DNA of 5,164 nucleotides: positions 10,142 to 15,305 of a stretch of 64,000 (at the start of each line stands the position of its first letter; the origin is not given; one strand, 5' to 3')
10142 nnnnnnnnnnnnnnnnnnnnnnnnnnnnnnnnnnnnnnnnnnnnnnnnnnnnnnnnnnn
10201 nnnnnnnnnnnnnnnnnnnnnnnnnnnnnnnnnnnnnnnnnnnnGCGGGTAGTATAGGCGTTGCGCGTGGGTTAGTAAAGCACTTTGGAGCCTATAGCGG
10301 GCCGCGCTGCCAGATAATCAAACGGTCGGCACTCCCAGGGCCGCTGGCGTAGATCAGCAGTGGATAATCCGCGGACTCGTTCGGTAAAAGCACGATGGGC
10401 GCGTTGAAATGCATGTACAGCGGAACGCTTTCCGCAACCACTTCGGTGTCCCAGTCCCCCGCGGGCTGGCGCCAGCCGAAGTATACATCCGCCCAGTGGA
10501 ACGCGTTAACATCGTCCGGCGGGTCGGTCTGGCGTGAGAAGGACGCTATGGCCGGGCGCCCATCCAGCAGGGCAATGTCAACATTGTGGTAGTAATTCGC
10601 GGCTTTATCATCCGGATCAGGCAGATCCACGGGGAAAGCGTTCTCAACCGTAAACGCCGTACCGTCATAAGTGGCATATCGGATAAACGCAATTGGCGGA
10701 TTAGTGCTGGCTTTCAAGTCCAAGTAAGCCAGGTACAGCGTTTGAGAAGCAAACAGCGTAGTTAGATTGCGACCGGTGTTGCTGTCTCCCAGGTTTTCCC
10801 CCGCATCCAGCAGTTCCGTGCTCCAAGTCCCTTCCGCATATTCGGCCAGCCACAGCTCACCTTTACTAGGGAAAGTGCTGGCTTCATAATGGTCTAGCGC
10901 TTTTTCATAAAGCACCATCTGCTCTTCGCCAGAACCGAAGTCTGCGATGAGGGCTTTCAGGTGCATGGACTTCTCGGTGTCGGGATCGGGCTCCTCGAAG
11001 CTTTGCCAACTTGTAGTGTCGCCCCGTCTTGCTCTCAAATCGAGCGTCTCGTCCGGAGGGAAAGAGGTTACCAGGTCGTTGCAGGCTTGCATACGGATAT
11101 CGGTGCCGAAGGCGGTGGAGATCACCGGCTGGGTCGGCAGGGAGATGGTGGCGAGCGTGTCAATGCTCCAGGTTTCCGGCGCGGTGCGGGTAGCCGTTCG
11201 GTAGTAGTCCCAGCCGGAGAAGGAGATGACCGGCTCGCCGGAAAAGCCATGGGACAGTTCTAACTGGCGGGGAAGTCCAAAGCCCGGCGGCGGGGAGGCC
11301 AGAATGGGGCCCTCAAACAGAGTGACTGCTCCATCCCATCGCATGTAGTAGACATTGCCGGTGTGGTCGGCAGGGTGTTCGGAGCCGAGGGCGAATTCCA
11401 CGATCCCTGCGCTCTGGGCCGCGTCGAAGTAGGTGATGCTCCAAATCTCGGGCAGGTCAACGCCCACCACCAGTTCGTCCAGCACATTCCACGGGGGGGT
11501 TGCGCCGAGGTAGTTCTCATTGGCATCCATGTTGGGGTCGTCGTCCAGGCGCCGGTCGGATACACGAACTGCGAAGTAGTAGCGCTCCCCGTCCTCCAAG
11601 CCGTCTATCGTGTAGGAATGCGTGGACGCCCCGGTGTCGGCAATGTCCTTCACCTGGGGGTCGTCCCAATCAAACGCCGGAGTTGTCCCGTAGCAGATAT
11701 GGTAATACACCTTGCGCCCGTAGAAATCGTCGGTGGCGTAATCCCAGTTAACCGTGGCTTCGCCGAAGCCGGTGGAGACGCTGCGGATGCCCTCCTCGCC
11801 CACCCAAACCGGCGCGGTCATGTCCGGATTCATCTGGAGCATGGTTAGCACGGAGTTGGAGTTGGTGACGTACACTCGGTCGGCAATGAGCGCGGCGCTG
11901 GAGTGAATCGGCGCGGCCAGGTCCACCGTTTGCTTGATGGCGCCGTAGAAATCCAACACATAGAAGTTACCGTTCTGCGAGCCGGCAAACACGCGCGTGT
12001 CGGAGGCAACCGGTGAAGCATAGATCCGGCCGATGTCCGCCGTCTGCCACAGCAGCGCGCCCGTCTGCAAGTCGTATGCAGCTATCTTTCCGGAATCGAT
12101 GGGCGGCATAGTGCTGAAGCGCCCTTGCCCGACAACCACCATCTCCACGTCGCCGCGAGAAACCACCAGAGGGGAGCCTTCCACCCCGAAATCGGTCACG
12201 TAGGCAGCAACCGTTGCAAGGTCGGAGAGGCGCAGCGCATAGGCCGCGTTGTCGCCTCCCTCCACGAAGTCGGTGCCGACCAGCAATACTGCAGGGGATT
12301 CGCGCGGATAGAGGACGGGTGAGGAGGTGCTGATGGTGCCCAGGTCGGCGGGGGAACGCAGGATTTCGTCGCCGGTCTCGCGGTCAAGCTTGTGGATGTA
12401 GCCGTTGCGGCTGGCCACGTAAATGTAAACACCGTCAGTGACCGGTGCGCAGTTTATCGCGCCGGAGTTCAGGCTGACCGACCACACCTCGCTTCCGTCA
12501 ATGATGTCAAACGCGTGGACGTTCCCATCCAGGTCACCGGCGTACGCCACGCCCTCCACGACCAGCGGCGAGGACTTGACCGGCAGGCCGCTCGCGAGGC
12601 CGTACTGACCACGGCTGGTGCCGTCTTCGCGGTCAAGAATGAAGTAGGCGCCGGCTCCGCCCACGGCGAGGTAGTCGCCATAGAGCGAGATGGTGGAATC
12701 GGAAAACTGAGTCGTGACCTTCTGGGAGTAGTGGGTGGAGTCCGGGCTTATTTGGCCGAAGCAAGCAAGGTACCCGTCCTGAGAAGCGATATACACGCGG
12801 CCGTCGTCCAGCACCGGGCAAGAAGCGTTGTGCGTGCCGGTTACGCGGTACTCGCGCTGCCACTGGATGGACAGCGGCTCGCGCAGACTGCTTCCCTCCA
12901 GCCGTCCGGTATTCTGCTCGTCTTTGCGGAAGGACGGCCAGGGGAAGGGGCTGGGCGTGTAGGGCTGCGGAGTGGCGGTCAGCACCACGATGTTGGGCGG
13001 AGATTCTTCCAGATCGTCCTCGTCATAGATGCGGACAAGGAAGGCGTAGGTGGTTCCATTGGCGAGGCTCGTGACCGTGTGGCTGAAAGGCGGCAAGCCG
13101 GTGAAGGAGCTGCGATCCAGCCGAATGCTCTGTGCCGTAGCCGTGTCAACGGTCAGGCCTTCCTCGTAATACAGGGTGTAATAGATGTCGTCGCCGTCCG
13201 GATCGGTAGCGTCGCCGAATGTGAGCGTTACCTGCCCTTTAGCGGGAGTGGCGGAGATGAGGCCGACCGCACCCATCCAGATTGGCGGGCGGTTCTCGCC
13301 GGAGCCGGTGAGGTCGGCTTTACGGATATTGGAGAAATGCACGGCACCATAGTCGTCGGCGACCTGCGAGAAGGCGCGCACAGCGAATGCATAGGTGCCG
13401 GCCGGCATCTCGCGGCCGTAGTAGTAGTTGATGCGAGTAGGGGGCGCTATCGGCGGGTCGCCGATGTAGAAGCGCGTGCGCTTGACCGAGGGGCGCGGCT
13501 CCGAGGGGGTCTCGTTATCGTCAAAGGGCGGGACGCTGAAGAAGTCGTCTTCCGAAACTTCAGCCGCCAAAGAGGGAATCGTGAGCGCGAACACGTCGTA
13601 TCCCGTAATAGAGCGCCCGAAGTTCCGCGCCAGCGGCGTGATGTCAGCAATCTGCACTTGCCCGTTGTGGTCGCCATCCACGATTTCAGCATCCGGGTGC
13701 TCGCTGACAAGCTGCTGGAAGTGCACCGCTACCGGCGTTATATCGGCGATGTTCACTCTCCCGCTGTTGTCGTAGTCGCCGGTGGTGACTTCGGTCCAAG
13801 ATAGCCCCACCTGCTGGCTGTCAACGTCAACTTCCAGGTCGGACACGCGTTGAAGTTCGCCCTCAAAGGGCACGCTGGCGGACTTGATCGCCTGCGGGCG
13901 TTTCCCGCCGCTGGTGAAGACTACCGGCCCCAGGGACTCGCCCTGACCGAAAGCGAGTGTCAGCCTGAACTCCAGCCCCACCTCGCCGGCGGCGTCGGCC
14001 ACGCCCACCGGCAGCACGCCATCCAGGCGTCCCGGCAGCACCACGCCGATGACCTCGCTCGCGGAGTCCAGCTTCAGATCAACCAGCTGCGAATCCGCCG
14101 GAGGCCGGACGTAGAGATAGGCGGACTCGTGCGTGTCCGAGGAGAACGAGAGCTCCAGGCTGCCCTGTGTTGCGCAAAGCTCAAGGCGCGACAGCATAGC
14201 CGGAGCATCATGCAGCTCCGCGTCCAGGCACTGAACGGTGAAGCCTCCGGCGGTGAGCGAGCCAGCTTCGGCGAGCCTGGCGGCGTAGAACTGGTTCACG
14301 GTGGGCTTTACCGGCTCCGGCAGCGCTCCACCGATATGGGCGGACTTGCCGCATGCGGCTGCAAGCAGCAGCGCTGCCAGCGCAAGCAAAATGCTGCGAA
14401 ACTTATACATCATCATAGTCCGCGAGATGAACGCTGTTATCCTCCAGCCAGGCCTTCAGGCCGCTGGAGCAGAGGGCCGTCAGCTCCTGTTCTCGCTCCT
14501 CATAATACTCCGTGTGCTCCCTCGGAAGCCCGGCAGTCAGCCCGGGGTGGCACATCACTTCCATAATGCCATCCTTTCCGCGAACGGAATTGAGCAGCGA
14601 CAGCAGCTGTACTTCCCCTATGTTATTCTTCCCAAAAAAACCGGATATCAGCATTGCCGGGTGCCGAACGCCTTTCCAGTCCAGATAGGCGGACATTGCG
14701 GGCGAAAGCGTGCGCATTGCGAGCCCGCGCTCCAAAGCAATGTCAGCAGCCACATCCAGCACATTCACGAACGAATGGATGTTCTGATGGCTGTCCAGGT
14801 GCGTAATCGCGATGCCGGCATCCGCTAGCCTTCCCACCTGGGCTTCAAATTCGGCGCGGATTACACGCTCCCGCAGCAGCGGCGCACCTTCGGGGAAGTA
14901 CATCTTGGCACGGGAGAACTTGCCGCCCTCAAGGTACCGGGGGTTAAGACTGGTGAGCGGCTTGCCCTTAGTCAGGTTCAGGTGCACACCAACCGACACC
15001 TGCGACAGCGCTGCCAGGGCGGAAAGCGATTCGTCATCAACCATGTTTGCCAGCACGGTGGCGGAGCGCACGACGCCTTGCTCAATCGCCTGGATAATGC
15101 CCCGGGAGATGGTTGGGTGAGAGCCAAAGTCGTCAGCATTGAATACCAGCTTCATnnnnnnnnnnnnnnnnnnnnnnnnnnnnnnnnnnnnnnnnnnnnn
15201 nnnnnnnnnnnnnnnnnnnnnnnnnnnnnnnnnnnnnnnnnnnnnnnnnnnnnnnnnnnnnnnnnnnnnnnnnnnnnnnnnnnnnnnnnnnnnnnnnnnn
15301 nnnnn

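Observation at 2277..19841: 17.5-kb single-strand array fusing a MoxR/DUF58/TgpA module to an outer-membrane lipid-trafficking module (MlaEFD + TamB)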

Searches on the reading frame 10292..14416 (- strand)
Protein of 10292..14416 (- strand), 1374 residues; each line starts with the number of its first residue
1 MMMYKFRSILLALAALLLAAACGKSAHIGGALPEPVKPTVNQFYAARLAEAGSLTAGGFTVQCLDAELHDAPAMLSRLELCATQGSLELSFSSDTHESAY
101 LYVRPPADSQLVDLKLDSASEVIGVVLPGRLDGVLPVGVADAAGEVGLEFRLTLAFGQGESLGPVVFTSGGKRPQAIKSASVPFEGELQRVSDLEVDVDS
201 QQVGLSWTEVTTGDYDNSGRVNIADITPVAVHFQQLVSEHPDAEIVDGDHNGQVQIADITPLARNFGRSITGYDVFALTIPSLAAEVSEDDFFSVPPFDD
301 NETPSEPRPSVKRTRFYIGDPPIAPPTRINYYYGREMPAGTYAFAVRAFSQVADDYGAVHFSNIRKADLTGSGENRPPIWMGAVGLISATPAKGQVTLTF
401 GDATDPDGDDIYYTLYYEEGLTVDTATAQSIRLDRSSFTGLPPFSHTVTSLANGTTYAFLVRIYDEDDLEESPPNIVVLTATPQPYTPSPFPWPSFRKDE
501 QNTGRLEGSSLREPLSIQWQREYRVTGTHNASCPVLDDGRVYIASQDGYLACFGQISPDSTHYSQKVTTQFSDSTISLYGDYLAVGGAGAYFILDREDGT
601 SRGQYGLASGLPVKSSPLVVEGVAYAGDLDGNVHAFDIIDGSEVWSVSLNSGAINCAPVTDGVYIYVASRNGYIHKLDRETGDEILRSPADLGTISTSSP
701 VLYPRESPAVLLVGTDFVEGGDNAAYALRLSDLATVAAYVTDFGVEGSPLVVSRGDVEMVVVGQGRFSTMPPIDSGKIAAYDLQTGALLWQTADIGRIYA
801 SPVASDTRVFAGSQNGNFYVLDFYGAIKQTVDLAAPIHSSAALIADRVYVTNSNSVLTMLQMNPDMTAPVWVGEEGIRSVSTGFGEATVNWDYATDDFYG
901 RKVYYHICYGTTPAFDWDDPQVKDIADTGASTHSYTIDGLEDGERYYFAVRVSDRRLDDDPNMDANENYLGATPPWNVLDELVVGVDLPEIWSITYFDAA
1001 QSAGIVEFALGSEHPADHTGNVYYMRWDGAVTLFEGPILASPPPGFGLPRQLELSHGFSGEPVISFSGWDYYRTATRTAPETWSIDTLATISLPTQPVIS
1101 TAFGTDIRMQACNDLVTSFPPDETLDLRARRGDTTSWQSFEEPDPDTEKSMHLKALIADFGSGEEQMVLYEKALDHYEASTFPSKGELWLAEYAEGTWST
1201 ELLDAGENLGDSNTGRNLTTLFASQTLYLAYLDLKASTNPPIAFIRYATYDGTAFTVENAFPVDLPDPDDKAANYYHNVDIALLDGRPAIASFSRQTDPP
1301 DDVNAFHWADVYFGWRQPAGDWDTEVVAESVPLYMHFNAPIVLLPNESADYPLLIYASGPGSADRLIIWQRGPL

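Call 3: search_protein_families(library=pfam, proteins=[window:10292-14416:-], max_evalue=0.01)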
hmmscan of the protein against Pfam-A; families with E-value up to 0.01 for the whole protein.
window:10292-14416:- (1374 aa): 5 families
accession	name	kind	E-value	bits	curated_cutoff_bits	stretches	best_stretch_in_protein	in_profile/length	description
PF13570.13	Beta-prop_ACSF4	-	3.8e-22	79.6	133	2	538-683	19-166/329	Beta-alanine-activating enzyme, beta-propeller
PF13360.13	PQQ_2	-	2.8e-21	76.7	27.6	1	630-858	2-220/233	Outer membrane protein assembly factor BamB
PF00041.27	fn3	-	1.4e-06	28.9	25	0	887-952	16-68/84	Fibronectin type III domain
PF16656.11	Pur_ac_phosph_N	-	3.6e-06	27.9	30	0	887-953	15-81/93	Purple acid Phosphatase, N-terminal domain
PF01011.28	PQQ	-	5.9e-05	22.4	26.7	0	606-654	531-581/595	Glucose/ethanol/alcohol dehydrogenase, beta-propeller domain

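Call 4: search_protein_families(library=ncbifam, proteins=[window:10292-14416:-], max_evalue=0.01)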
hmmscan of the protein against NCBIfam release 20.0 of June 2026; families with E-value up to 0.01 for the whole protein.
window:10292-14416:- (1374 aa): 6 families
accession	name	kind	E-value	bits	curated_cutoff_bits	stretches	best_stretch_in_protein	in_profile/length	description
TIGR03300.1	assembly_YfgL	equivalog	8e-19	67.5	285.2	2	613-688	57-131/377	outer membrane protein assembly factor BamB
NF008351.0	PRK11138.1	equivalog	1.2e-11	43.8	423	0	775-836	129-191/394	outer membrane protein assembly factor BamB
NF053615.1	SerThrKinAfsKStmc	equivalog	5.9e-07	28.5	1300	2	556-682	679-804/809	protein serine/threonine kinase AfsK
TIGR04528.1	acido_non_PQQ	subfamily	2.2e-06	26.7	650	0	612-649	49-85/493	acido-empty-quinoprotein group A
TIGR03075.1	PQQ_enz_alc_DH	subfamily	1.6e-05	23.7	480.05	1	628-696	441-509/530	PQQ-dependent dehydrogenase, methanol/ethanol family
TIGR03074.1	PQQ_membr_DH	subfamily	0.0027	15.6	832.65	0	606-685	694-777/783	membrane-bound PQQ-dependent dehydrogenase, glucose/quinate/shikimate family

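Call 21: find_homologous_proteins(query=window:10292-14416:-, max_evalue=0.00001)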
Query window:10292-14416:- (1374 aa): 5 proteins with E <= 0.00001 among 8000 candidates.
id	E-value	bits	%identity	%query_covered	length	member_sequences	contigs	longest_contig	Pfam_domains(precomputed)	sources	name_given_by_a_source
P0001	0.0e+0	3126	99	100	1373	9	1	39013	PF13360.14,PF13570.14,PF00041.28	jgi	jgi:outer membrane protein assembly factor BamB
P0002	0.0e+0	2624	82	100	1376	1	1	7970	PF13360.14,PF13570.14,PF00041.28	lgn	-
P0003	0.0e+0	2430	75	100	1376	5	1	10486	PF13360.14,PF13570.14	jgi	-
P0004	0.0e+0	1309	47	100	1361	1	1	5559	PF01011.29,PF13360.14,PF13570.14,PF00041.28,PF16656.12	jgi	-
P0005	1.0e-11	62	37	9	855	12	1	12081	PF01011.29,PF13360.14,PF13570.14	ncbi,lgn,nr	ncbi:MAG: hypothetical protein QOF73_2961 [Thermomicrobiales bacterium]|nr:hypothetical protein [The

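Call 74: predict_structure(alignment_id=A4)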
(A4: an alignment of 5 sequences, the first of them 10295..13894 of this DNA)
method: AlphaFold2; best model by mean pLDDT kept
length: 1200 residues; sequences in the alignment: 5
mean_pLDDT: 49.8   pTM: 0.39
mean pLDDT of the five models: 49.8, 44.2, 42.8, 42.5, 38.2
residues with pLDDT >= 90: 26; 70-90: 296; 50-70: 179; < 50: 699
segments of 3 or more residues with pLDDT < 50: 1-209, 299-301, 311-335, 351-356, 382-393, 593-599, 690-703, 719-727, 756-758, 785-833, 838-846, 855-862, 867-1076, 1078-1200
pLDDT, mean of each block of 10 residues (from residue 1): 27 28 31 37 35 34 29 30 31 26 24 25 28 26 27 25 24 23 25 30 34 75 76 66 85 85 69 86 84 64 69 27 30 51 72 51 65 63 43 48 67 68 61 63 74 82 78 86 82 88 91 80 79 81 62 89 81 79 81 45 85 87 79 82 86 83 75 76 72 30 47 57 45 71 70 57 70 64 42 26 29 34 40 48 49 47 49 39 35 40 38 27 21 21 24 22 22 23 24 24 25 30 30 28 35 46 44 47 46 34 34 35 31 37 37 36 27 30 33 26
secondary structure, 60 per line:
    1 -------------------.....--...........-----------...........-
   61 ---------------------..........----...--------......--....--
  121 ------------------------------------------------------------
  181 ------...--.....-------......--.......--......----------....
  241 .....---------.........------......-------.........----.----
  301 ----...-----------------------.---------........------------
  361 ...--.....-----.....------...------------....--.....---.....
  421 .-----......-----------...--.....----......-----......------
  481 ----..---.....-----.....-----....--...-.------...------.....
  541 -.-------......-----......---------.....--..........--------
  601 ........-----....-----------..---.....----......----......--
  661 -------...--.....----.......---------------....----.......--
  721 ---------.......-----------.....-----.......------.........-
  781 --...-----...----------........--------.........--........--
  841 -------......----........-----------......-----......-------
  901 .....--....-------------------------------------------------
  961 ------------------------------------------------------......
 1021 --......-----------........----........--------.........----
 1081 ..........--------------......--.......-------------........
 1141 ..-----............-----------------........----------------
elements in order (helices of 4 or more, strands of 3 or more residues): E20-24 E27-37 E52-59 H82-91 H107-112 H115-118 H192-196 H204-209 E212-218 E221-226 E237-245 E255-260 E270-275 E283-291 E305-307 E341-348 E361-363 E366-370 E376-380 E387-389 E402-405 E408-412 E416-421 E427-432 E444-446 E449-453 E458-463 E469-474 E490-494 E500-504 E510-513 E527-529 E536-540 E550-555 E561-566 E576-580 E583-592 E601-608 E614-617 E634-638 E643-648 E653-658 E668-670 E673-677 E682-688 E704-707 E712-718 E730-736 E748-752 E758-764 E771-779 H804-811 E820-828 E831-838 E848-853 E858-865 E877-882 E888-893 E901-905 E908-911 E1015-1020 E1023-1028 H1040-1047 E1052-1059 E1068-1076 E1081-1090 E1105-1110 E1113-1119 E1133-1142 E1148-1159 E1177-1184

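Call 77: fold_search(model_id=the predicted structure, library=pdb)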
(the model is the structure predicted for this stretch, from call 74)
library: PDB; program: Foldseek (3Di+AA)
matches with E <= 10: 1926; with E <= 0.001: 1675
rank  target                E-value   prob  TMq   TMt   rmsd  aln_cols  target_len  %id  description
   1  6tjh_A                4.8e-20  1.00  0.24  0.73   4.6       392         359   21  Crystal structure of the computationally designed Cake9 protein (released 2020-05-06)
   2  6tjg                  8.2e-20  1.00  0.25  0.91   2.2       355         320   22  Crystal structure of the computationally designed Cake8 protein (released 2020-05-06)
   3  6tji_A                8.2e-20  1.00  0.23  0.71   4.2       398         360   22  Crystal structure of the computationally designed Cake10 protein (released 2020-05-06)
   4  9a3d_MODEL_1_A        1.0e-17  1.00  0.25  0.72  16.4       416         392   15  Model of E. coli BamB by in-cell photo-crosslinking MS and deep learning (released 2023-02-24)
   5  6lyq_B                1.6e-17  1.00  0.25  0.80   7.1       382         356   16  Structure of the BAM complex (released 2021-01-06)
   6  2yh3                  2.1e-17  1.00  0.24  0.73   6.8       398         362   16  The structure of BamB from E. coli (released 2011-05-25)
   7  6y7o_A                6.2e-17  1.00  0.24  0.86   4.2       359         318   16  The complex between the eight-bladed symmetrical designer protein Tako8 and the silicotungstic acid Keggin (STA) (released 2020-12-16)
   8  8bvq_B                7.5e-17  1.00  0.25  0.78   5.1       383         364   15  E. coli BAM complex (BamABCDE) bound to darobactin B (released 2023-05-24)
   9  3q54                  7.5e-17  1.00  0.23  0.75   6.2       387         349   16  Crystal structure of Escherichia coli BamB (released 2012-05-09)
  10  3prw                  7.9e-17  1.00  0.24  0.75   5.7       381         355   15  Crystal structure of the lipoprotein BamB (released 2011-01-19)
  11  9mgf_B                8.7e-17  1.00  0.25  0.77   8.5       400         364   17  beta-barrel assembly machine from Escherichia coli in a middle state of substrate assembly (released 2025-12-17)
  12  9co0_B                9.5e-17  1.00  0.24  0.80   4.9       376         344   16  CryoEM structure of BAM in complex with the PTB2 open-state inhibitor (in SMA nanodisc) (released 2024-12-25)
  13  4imm_A                1.1e-16  1.00  0.24  0.82   3.7       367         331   17  The crystal structure of BamB from Moraxella catarrhalis (released 2014-03-26)
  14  9cnz_B                1.3e-16  1.00  0.25  0.82   4.9       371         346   16  Structure of BAM complexed with PTB2 ligand in detergent (released 2024-12-25)
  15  3p1l                  1.3e-16  1.00  0.24  0.74   5.8       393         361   16  Crystal structure of Escherichia coli BamB, a lipoprotein component of the beta-barrel assembly machinery complex, nativ (released 2010-12-22)
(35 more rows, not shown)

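Call 78: search_protein_families(library=padloc, proteins=[window:10292-14416:-], max_evalue=0.001)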
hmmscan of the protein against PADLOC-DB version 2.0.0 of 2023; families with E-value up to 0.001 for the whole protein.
window:10292-14416:- (1374 aa): 0 families

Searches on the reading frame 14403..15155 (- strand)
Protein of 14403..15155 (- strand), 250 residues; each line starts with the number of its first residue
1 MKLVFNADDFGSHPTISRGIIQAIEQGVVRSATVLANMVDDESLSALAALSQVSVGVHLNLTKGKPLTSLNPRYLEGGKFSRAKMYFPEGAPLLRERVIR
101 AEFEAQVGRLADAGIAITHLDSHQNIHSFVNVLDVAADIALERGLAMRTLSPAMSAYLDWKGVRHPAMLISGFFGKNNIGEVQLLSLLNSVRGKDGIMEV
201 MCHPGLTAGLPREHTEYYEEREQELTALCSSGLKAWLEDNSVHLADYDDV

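Call 3: search_protein_families(library=pfam, proteins=[window:14403-15155:-], max_evalue=0.01)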
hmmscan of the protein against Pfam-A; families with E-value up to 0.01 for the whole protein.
window:14403-15155:- (250 aa): 1 family
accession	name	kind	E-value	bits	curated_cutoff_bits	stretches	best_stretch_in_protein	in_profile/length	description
PF04794.17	YdjC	-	4.3e-47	161.6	29.7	1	2-238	1-265/266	YdjC-like protein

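Call 4: search_protein_families(library=ncbifam, proteins=[window:14403-15155:-], max_evalue=0.01)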
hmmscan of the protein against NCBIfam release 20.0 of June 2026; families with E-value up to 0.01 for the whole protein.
window:14403-15155:- (250 aa): 3 families
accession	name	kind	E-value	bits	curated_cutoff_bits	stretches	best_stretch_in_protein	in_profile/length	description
NF002559.0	PRK02134.1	equivalog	4.5e-47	160.7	227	1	1-250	3-249/249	chitin disaccharide deacetylase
TIGR03473.1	HpnK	hypoth_equivalog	6.1e-23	81.4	232.6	2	2-149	3-157/283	hopanoid biosynthesis-associated protein HpnK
NF052308.1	CarbhyDeactlThm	equivalog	9.9e-06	25.1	400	1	48-142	49-146/265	carbohydrate deacetylase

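Call 78: search_protein_families(library=padloc, proteins=[window:14403-15155:-], max_evalue=0.001)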
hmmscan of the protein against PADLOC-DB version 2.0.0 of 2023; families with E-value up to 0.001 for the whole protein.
window:14403-15155:- (250 aa): 0 families
